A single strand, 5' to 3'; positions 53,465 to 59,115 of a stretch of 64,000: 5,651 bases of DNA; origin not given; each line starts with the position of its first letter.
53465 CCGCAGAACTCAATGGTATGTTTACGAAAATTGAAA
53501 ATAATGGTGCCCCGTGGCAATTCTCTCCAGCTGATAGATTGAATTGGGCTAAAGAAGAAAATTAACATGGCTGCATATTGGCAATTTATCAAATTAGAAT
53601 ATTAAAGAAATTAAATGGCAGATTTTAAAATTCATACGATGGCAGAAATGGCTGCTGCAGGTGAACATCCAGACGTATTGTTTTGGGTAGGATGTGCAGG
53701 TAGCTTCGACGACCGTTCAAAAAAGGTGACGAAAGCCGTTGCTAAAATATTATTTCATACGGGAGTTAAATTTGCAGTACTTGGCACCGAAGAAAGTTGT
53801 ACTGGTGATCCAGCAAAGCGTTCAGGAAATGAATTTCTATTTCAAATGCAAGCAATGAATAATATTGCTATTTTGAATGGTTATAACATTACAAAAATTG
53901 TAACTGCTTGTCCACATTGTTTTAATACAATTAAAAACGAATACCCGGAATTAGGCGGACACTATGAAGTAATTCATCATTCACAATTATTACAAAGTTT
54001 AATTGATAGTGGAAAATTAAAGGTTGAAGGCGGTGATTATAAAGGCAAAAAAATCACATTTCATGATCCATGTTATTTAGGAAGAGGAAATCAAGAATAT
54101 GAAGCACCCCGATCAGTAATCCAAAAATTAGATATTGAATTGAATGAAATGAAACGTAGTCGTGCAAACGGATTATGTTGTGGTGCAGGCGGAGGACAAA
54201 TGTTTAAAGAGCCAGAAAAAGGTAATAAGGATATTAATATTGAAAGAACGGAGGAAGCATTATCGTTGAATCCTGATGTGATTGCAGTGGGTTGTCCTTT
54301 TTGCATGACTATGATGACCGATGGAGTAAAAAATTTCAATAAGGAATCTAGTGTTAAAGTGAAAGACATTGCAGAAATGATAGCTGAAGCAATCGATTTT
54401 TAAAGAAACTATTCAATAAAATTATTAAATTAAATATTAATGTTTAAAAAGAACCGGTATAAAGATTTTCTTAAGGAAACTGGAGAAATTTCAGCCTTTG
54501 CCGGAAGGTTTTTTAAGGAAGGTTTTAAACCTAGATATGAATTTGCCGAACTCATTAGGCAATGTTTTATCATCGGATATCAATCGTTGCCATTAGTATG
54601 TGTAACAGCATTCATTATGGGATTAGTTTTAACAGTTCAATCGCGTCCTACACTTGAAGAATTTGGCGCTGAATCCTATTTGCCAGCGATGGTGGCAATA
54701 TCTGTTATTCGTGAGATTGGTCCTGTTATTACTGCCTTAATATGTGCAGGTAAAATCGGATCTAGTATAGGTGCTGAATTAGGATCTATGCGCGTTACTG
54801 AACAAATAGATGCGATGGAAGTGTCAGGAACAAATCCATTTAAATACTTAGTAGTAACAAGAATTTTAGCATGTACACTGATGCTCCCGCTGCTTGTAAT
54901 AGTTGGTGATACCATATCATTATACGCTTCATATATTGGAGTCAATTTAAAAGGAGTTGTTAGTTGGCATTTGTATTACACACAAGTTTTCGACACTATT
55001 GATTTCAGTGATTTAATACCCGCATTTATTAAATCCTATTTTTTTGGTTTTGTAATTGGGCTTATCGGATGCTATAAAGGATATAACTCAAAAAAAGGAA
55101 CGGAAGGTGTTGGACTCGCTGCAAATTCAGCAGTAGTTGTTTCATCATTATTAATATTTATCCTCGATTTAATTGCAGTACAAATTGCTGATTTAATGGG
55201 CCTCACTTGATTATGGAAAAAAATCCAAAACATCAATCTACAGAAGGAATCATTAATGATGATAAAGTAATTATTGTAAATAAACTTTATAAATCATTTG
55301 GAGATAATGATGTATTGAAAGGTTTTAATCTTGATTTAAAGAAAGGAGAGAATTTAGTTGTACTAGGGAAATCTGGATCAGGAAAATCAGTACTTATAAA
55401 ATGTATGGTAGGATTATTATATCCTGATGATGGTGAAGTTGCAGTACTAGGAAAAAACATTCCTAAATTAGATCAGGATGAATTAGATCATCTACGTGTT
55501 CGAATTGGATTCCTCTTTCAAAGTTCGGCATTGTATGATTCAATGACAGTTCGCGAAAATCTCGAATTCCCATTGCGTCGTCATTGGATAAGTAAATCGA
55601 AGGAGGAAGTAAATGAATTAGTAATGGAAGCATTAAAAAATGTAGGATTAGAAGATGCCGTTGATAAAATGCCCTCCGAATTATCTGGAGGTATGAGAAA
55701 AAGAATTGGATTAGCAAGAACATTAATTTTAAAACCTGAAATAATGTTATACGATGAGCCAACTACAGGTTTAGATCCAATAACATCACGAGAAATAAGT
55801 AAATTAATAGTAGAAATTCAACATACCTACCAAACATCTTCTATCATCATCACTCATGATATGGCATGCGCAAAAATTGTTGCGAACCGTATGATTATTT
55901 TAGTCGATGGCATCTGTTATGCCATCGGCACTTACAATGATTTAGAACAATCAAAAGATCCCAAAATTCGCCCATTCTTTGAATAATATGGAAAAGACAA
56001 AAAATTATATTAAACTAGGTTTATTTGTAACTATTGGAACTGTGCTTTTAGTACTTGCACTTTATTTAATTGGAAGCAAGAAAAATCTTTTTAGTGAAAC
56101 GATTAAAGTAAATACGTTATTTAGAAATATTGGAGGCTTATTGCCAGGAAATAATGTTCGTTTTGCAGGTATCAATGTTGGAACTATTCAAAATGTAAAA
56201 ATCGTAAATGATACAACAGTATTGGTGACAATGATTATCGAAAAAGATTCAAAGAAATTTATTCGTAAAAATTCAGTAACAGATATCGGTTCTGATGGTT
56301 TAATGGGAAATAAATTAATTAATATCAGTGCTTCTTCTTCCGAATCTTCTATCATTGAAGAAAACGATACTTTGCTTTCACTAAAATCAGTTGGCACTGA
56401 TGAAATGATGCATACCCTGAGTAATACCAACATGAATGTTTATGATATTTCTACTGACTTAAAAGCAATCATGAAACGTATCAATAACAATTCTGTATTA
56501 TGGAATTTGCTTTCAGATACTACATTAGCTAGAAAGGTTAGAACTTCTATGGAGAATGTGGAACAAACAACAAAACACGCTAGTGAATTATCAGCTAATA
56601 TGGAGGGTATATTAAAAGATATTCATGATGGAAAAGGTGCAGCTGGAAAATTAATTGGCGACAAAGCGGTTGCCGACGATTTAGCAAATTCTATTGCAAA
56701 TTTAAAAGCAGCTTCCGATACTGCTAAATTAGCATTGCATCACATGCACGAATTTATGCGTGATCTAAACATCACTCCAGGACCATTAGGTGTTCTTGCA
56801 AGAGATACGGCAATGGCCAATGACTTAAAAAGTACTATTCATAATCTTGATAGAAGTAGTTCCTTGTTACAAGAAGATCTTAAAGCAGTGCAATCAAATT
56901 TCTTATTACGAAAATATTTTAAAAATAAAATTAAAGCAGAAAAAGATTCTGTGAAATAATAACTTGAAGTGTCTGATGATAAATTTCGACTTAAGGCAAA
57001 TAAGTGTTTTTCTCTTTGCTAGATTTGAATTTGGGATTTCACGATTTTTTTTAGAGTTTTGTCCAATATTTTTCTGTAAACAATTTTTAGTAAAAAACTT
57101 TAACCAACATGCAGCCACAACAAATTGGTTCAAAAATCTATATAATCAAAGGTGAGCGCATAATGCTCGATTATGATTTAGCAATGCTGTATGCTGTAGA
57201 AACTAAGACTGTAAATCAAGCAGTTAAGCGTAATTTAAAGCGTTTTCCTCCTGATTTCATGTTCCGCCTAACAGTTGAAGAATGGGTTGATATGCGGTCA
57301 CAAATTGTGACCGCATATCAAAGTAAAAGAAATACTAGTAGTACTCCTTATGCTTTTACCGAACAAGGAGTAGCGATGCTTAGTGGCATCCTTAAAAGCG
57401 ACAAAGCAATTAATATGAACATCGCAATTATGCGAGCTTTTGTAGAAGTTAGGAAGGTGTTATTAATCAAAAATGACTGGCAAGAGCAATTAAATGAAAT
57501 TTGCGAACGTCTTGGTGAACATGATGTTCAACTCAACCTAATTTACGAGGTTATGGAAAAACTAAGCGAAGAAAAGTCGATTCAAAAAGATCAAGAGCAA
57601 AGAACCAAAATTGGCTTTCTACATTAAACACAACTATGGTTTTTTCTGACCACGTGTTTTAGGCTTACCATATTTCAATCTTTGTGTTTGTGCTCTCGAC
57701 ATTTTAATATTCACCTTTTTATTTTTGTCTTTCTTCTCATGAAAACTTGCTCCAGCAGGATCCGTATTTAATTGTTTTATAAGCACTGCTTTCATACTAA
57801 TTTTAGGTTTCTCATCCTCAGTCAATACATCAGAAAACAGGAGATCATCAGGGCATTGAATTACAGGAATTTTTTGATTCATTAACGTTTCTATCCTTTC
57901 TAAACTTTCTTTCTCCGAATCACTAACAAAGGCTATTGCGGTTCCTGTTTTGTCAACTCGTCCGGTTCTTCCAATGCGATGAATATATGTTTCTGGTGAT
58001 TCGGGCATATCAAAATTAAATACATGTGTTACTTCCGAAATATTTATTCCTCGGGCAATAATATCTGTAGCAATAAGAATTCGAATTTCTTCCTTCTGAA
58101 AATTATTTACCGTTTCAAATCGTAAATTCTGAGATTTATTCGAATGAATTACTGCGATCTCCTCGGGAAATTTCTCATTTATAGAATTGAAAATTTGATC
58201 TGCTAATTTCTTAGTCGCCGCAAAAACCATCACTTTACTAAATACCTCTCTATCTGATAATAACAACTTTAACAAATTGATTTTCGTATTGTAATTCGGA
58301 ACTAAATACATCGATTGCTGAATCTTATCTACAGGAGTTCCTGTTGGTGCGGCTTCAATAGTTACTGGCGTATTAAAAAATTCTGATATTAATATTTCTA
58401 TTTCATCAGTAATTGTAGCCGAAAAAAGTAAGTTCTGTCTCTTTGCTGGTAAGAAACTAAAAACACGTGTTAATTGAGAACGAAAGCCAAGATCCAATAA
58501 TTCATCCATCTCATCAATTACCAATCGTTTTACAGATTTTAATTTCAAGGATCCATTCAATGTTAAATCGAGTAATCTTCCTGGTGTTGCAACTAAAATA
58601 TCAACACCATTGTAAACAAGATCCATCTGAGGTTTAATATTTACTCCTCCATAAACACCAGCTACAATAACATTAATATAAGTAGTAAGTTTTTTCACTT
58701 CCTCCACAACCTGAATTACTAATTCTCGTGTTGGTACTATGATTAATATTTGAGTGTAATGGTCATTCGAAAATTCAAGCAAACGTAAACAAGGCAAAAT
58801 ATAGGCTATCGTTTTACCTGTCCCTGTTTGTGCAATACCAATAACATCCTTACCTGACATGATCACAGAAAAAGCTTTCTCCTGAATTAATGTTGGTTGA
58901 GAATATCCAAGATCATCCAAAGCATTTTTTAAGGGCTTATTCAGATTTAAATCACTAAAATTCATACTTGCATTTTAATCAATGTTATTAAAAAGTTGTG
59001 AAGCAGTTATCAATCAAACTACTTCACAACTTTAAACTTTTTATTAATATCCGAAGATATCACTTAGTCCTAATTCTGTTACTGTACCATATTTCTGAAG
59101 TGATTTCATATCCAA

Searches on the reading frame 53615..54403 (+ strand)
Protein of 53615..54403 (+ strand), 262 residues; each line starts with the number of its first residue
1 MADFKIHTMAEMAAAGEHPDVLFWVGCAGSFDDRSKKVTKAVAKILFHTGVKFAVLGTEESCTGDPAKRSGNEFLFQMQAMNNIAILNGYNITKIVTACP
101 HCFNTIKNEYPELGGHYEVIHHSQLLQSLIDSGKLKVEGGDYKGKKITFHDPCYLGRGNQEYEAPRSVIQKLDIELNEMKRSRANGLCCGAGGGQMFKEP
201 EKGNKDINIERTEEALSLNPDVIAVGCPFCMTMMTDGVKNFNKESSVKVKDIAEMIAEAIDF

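Call 32: search_protein_families(library=pfam, proteins=[window:53615-54403:+], max_evalue=0.00001)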
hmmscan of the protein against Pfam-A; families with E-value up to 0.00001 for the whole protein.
window:53615-54403:+ (262 aa): 1 family
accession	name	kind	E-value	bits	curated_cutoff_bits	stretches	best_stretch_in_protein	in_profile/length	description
PF02754.22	CCG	-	1.8e-31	108.5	20.6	2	147-234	1-84/85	Cysteine-rich domain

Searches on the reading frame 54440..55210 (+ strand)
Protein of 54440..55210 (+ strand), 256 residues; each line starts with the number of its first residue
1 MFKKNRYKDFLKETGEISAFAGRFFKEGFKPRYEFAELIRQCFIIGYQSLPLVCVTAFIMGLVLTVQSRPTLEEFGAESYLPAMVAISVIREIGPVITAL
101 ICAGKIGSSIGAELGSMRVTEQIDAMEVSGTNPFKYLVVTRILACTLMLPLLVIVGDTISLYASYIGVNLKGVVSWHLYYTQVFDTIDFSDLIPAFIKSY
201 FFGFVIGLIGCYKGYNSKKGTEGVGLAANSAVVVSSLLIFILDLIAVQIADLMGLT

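Call 32: search_protein_families(library=pfam, proteins=[window:54440-55210:+], max_evalue=0.00001)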
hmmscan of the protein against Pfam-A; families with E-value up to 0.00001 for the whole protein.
window:54440-55210:+ (256 aa): 1 family
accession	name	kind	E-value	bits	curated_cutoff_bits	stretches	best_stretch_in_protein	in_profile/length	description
PF02405.21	MlaE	-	8.2e-76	254.7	22.5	1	39-248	2-211/212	Permease MlaE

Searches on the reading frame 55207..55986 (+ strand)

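Call 32: search_protein_families(library=pfam, proteins=[window:55207-55986:+], max_evalue=0.00001)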
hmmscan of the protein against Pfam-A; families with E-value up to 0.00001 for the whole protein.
window:55207-55986:+ (259 aa): 2 families
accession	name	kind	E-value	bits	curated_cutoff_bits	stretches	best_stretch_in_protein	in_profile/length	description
PF00005.33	ABC_tran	-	4.8e-34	118.3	25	1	37-187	1-137/137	ABC transporter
PF13304.12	AAA_21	-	6.3e-06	26.9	27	0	156-218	235-299/304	AAA domain, putative AbiEii toxin, Type IV TA system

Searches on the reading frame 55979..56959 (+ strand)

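Call 32: search_protein_families(library=pfam, proteins=[window:55979-56959:+], max_evalue=0.00001)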
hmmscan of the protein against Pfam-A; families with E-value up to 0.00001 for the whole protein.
window:55979-56959:+ (326 aa): 1 family
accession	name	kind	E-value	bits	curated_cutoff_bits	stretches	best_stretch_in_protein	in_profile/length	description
PF02470.25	MlaD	-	4e-16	59.4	25.1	1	41-117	2-79/81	MlaD protein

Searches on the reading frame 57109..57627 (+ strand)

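Call 32: search_protein_families(library=pfam, proteins=[window:57109-57627:+], max_evalue=0.00001)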
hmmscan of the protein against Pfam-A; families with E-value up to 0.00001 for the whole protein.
window:57109-57627:+ (172 aa): 1 family
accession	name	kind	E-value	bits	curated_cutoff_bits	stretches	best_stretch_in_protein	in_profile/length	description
PF10543.14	ORF6N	-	2.1e-33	114.9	27.8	1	8-93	1-85/86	ORF6N domain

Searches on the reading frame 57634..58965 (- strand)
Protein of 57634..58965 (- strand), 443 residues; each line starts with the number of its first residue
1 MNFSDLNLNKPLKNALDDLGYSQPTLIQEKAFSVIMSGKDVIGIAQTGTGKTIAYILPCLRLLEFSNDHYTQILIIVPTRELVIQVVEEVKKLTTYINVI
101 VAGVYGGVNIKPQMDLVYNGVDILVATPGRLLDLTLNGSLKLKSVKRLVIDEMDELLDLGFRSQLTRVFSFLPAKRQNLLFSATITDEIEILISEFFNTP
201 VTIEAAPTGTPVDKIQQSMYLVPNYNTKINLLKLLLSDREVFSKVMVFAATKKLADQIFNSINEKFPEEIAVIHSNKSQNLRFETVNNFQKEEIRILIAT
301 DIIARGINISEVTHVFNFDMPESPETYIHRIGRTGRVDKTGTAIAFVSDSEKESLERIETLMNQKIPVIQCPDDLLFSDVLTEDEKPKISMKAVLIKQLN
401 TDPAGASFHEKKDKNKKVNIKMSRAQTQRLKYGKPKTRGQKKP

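Call 32: search_protein_families(library=pfam, proteins=[window:57634-58965:-], max_evalue=0.00001)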
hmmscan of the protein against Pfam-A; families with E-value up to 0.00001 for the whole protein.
window:57634-58965:- (443 aa): 3 families
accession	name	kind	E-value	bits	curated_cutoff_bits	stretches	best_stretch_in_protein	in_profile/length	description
PF00270.35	DEAD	-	5.1e-50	169.9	26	1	26-190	2-165/167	DEAD/DEAH box helicase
PF00271.37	Helicase_C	-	2e-30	105.7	23.5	1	229-337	3-109/110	Helicase conserved C-terminal domain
PF04851.21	ResIII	-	1.7e-09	38.2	22.5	1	39-185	24-162/164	Type III restriction enzyme, res subunit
